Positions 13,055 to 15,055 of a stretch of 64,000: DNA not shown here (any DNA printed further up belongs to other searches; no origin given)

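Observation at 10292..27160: Tandemly expanded family of Tat-exported TIM-barrel glycoside-hydrolase-like proteins inside a fully Tat-targeted sugar-acid-type pathway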

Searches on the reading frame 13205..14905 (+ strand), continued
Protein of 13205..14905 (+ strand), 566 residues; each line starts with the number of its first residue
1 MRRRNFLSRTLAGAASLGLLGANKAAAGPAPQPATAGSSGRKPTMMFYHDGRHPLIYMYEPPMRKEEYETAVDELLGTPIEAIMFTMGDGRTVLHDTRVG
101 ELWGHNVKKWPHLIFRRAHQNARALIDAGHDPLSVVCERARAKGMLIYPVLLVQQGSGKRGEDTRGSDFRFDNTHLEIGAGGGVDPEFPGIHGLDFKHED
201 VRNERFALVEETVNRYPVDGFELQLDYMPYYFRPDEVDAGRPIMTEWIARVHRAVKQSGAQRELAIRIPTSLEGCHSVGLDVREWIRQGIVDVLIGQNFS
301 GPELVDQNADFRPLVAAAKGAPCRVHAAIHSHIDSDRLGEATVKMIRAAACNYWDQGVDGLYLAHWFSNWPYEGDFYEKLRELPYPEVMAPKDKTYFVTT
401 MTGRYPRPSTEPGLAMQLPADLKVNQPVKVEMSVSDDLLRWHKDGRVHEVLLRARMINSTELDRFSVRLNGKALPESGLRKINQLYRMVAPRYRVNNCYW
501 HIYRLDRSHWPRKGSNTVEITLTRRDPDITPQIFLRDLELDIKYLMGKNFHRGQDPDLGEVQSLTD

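Call 35: find_related_loci(query=A1, collection=genome_contigs, flank=10000)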
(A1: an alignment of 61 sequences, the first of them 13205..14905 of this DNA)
Query A1 (566 aa) in genome_contigs; peptide patterns used: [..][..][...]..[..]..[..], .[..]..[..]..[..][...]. (x = any residue, [..] = any of these).
599 stretches matched a pattern (row limit reached: there are more); 500 encode a relative of the query (tblastn E <= 1e-3); the best 80 are kept; 80 distinct loci.
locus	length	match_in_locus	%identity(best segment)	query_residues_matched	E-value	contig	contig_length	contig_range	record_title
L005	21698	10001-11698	95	1-566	0e+0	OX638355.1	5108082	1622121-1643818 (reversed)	MAG: Terriglobia bacterium isolate 290eebee-5386-4bec-b87c-7b5c19ab3581 genome assembly, chromosome: 1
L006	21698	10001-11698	95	1-566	0e+0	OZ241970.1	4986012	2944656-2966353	MAG: Candidatus Versatilivorator sp. isolate cab9fe59-187a-48cc-98ea-4e9e5a22d3a3 genome assembly, chromosome: 1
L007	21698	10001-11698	93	1-566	0e+0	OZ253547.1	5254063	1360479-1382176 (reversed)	MAG: Candidatus Versatilivorator sp. isolate 027cd1c3-4ec4-432d-9d93-376aaa34f9fd genome assembly, chromosome: 1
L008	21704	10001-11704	84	1-566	0e+0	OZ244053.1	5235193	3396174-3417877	MAG: Terriglobia bacterium isolate c15e5db1-7159-4592-9896-25da90492a0a genome assembly, chromosome: 1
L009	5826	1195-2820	74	1-540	0e+0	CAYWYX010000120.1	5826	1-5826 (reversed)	MAG TPA_asm: uncultured Acidobacteriota bacterium isolate SRP092902_co1_123 genome assembly, contig: NODE_27858_length_5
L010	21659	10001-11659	69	1-559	0e+0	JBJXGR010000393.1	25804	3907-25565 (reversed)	MAG: Bryobacteraceae bacterium isolate F1F2.bin.195 k127_7518754, whole genome shotgun sequence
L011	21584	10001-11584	70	32-559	0e+0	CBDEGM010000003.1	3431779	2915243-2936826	MAG: Acidobacteriota bacterium isolate 63da1ed5-0035-4823-a345-c6a6c0b04f97 genome assembly, contig: contig_3, whole gen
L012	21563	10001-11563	71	29-559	0e+0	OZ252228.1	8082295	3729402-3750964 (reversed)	MAG: Candidatus Latescibacterota bacterium isolate 2d5a3a6b-ac94-4199-888f-c4fbb53c5f42 genome assembly, chromosome: 1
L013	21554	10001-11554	71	42-559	0e+0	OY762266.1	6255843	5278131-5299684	MAG: Candidatus Poribacteria bacterium isolate f15cbddf-0c87-47e8-aab1-4ca568006f86 genome assembly, chromosome: 1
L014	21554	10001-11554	71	42-559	0e+0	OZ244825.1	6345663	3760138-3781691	MAG: Candidatus Poribacteria bacterium isolate 9ee73198-b11f-455e-92bc-43fc746e3fb5 genome assembly, chromosome: 1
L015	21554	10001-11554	71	42-559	0e+0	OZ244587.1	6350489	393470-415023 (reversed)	MAG: Candidatus Poribacteria bacterium isolate 01ec1ce0-d2a5-493a-a37f-f7455bcb6da2 genome assembly, chromosome: 1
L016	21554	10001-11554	70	42-559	0e+0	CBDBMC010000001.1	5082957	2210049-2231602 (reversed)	MAG: Candidatus Poribacteria bacterium isolate ca8204a3-33b7-44e1-a19a-5b07964ae9a8 genome assembly, contig: contig_1, w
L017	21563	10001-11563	70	42-562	0e+0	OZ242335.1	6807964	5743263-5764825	MAG: Candidatus Poribacteria bacterium isolate 0e18bbbf-3c5b-4f4e-9be4-718f64127597 genome assembly, chromosome: 1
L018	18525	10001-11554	71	42-559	0e+0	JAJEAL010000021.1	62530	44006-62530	MAG: Candidatus Poribacteria bacterium isolate jk18x7bins.5 k141_486912, whole genome shotgun sequence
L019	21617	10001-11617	68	22-559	0e+0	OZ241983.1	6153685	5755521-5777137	MAG: Candidatus Poribacteria bacterium isolate 364a25e6-8d4f-453a-8db8-f2b726c437a0 genome assembly, chromosome: 1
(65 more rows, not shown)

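Call 58: search_protein_representatives(protein=window:13205-14905:+)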
Query: 566 residues. Proteins with E-value up to 0.001 (for the whole library): 2490; up to 1e-10: 1176; up to 1e-30: 170. The best 150 are listed.
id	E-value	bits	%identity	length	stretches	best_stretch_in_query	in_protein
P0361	3.1e-209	713.0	57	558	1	1-560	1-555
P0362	6.9e-189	645.8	55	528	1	42-555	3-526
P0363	6.1e-158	543.6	57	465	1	2-433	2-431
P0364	3.3e-138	478.5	69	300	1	42-329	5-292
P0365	5.1e-116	405.2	70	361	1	209-448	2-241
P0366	1.5e-115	403.7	56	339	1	228-561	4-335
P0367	8.9e-108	378.0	50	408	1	42-415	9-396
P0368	1.5e-98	347.6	65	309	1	43-278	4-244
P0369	2.8e-96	340.0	50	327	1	238-562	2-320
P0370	2.1e-90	320.7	62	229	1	339-561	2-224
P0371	2.9e-90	320.2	48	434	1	39-407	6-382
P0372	1.2e-89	318.1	52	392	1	42-330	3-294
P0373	8.2e-88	312.1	69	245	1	120-321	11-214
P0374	1.8e-86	307.7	34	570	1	1-552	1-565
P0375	6.4e-86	305.8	58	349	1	229-464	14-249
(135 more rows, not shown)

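Call 65: find_encoding_contigs(protein=P0054, flank=10000, max_places=1)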
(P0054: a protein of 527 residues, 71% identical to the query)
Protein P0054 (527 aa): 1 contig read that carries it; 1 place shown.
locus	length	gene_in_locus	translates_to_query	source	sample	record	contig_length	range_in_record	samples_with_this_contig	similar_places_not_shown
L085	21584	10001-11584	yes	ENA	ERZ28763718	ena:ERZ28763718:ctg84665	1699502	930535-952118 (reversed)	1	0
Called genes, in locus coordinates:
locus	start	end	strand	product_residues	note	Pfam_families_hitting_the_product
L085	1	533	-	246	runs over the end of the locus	PF04909:Amidohydro_2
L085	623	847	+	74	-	-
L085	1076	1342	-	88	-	-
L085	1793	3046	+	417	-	PF13302:Acetyltransf_3, PF13523:Acetyltransf_8, PF00583:Acetyltransf_1 (weak), PF13189:Cytidylate_kin2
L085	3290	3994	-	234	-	PF12705:PDDEXK_1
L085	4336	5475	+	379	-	PF13011:LZ_Tnp_IS481 (weak), PF13384:HTH_23 (weak), PF13518:HTH_28, PF13551:HTH_29 (weak), PF13565:HTH_32, PF00665:rve, PF24764:rva_4 (faint), PF13683:rve_3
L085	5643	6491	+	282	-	PF04909:Amidohydro_2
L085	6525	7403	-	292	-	PF07314:Lit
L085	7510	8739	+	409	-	PF00557:Peptidase_M24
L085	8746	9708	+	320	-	PF00389:2-Hacid_dh, PF02826:2-Hacid_dh_C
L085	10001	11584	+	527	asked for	-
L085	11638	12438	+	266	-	PF00106:adh_short, PF08659:KR, PF13561:adh_short_C2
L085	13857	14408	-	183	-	-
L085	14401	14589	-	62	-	-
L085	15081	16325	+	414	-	PF00872:Transposase_mut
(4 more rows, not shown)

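Call 66: find_encoding_contigs(protein=P0110, flank=10000, max_places=1)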
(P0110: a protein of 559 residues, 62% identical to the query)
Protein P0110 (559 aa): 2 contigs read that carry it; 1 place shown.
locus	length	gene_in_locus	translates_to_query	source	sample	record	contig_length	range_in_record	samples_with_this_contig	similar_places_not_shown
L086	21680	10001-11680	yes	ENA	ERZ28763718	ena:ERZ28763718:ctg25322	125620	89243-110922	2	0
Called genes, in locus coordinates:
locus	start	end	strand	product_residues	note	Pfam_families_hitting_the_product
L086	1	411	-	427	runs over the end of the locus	PF13701:DDE_Tnp_1_4, PF01609:DDE_Tnp_1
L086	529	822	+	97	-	-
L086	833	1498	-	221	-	PF08241:Methyltransf_11, PF13649:Methyltransf_25 (weak), PF13847:Methyltransf_31 (weak)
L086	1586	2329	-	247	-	PF00005:ABC_tran, PF02463:SMC_N (faint), PF13304:AAA_21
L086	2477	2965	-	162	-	PF03928:HbpS-like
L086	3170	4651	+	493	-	PF07394:DUF1501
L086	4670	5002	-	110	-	PF13358:DDE_3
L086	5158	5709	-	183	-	PF13384:HTH_23, PF13518:HTH_28, PF13551:HTH_29, PF13565:HTH_32, PF13592:HTH_33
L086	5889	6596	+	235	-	-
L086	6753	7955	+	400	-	PF01408:GFO_IDH_MocA, PF02629:CoA_binding (faint)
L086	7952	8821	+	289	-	PF00970:FAD_binding_6, PF00175:NAD_binding_1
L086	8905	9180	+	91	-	-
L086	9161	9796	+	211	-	-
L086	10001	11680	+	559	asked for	PF02638:GHL10 (weak)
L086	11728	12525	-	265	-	PF03447:NAD_binding_3 (faint), PF01958:Asp_DH_C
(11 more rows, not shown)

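Call 67: find_encoding_contigs(protein=P0119, flank=10000, max_places=1)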
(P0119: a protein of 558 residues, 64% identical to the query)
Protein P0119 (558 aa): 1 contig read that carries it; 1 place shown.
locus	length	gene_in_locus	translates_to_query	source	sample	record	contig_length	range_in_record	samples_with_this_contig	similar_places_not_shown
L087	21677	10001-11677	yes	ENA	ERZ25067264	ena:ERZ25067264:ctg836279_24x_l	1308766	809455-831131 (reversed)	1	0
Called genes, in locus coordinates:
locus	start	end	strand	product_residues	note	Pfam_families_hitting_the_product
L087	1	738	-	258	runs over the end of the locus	PF00378:ECH_1, PF16113:ECH_2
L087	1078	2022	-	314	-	PF01063:Aminotran_4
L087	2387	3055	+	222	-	PF00702:Hydrolase, PF13419:HAD_2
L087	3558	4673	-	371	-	PF24316:Tli3 (faint), PF02012:BNR (faint), PF13088:BNR_2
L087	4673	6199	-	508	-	PF00474:SSF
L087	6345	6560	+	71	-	PF13384:HTH_23, PF13518:HTH_28, PF13551:HTH_29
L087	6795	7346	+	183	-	PF13358:DDE_3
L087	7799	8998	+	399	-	PF01408:GFO_IDH_MocA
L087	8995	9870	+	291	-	PF00970:FAD_binding_6, PF00175:NAD_binding_1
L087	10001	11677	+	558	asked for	PF02638:GHL10 (weak)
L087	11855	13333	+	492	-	PF04542:Sigma70_r2 (weak), PF04545:Sigma70_r4 (weak), PF08281:Sigma70_r4_2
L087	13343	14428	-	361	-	PF13384:HTH_23, PF13518:HTH_28, PF13551:HTH_29, PF13565:HTH_32, PF13358:DDE_3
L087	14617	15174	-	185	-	PF13358:DDE_3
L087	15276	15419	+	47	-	-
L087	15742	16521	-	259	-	PF07286:D-Glu_cyclase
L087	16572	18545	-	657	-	PF06808:DctM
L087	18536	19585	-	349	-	PF16868:NMT1_3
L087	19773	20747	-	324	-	PF00701:DHDPS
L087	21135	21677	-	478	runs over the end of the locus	PF07394:DUF1501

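Call 68: find_encoding_contigs(protein=P0083, flank=10000, max_places=1)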
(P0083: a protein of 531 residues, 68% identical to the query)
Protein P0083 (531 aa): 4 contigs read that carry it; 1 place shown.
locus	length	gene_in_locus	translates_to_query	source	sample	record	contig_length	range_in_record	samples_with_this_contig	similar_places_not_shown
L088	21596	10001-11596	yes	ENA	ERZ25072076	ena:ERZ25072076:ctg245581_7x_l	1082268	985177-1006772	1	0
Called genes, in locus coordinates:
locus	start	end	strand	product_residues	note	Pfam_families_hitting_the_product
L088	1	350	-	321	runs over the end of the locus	PF00583:Acetyltransf_1, PF13527:Acetyltransf_9 (weak), PF24553:Rv0428c_C (faint), PF13673:Acetyltransf_10 (faint), PF08445:FR47 (weak), PF13508:Acetyltransf_7 (weak)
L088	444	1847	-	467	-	PF01425:Amidase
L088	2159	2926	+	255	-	PF03328:HpcH_HpaI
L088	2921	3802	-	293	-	PF08450:SGL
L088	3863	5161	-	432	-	PF00884:Sulfatase, PF01663:Phosphodiest (weak), PF16347:SGSH_C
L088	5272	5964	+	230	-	PF00872:Transposase_mut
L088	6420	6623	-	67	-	PF00884:Sulfatase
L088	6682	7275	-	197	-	-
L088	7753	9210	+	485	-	PF02638:GHL10 (faint)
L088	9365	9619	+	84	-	-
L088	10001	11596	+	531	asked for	-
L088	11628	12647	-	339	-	PF13384:HTH_23, PF13518:HTH_28, PF13551:HTH_29, PF13565:HTH_32, PF13358:DDE_3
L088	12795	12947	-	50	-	PF06348:DUF1059 (weak)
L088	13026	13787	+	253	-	PF03704:BTAD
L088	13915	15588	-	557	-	PF03176:MMPL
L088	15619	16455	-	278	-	-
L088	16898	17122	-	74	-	-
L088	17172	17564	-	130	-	PF00805:Pentapeptide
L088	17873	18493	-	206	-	-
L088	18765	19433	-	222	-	PF00072:Response_reg, PF04545:Sigma70_r4 (weak), PF08281:Sigma70_r4_2, PF00196:GerE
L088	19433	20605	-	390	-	PF23539:DUF7134, PF07730:HisKA_3, PF02518:HATPase_c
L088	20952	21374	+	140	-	PF08570:DUF1761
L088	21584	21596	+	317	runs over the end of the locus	PF08450:SGL (faint), PF01436:NHL (weak)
